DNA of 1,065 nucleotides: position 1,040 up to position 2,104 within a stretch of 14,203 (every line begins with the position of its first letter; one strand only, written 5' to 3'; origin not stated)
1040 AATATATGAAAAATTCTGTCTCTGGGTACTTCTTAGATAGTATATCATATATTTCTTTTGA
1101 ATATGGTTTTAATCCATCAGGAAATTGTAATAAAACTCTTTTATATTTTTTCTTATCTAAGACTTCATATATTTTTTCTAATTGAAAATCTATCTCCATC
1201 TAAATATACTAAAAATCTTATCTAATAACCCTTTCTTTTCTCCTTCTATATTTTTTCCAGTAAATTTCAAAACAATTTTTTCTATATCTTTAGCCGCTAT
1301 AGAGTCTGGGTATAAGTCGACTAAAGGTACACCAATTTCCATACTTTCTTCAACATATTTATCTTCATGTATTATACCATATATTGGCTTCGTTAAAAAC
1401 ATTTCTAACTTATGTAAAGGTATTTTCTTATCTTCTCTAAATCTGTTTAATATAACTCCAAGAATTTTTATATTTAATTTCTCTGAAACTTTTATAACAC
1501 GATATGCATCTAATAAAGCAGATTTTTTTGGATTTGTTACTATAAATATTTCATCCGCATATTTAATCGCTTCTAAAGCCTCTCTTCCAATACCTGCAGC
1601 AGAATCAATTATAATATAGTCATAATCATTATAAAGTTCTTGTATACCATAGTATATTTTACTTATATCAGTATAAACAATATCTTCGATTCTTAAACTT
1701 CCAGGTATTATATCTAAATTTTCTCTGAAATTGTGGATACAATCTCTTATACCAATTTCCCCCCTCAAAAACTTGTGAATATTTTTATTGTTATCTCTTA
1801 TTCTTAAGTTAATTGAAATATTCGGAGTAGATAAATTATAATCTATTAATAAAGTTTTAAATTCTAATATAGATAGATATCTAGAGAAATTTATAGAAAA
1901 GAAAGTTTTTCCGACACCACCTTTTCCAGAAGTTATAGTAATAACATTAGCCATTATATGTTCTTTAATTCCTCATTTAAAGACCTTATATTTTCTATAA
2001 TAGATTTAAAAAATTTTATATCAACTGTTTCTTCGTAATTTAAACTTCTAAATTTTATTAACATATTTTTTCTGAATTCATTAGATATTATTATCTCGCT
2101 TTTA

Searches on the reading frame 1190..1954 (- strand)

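Call 4: search_protein_families(library=pfam, proteins=[window:1190-1954:-], max_evalue=0.01)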
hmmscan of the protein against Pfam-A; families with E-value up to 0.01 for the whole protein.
window:1190-1954:- (254 aa): 8 families
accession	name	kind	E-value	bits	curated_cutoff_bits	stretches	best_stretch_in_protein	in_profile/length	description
PF10609.15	ParA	-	1.2e-19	71.2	27.1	2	108-171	109-174/246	NUBPL iron-transfer P-loop NTPase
PF13614.12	AAA_31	-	4.6e-19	69.5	27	1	3-155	2-162/177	AAA domain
PF01656.29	CbiA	-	1.3e-17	64.4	25.4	1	5-208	1-122/125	CobQ/CobB/MinD/ParA nucleotide binding domain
PF02374.21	ArsA_ATPase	-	2.9e-10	40.3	24.3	1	7-37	5-35/305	Anion-transporting ATPase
PF06564.18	CBP_BcsQ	-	1.8e-09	37.9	21.3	1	4-226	3-228/234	Cellulose biosynthesis protein BcsQ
PF00142.24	Fer4_NifH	-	0.00072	19.6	25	0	107-205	112-218/271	4Fe-4S iron sulfur cluster binding proteins, NifH/frxC family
PF13479.12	AAA_24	-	0.0022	18.3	27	1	9-135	8-89/195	AAA domain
PF13500.12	AAA_26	-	0.0048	17.2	27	0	135-201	130-194/198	AAA domain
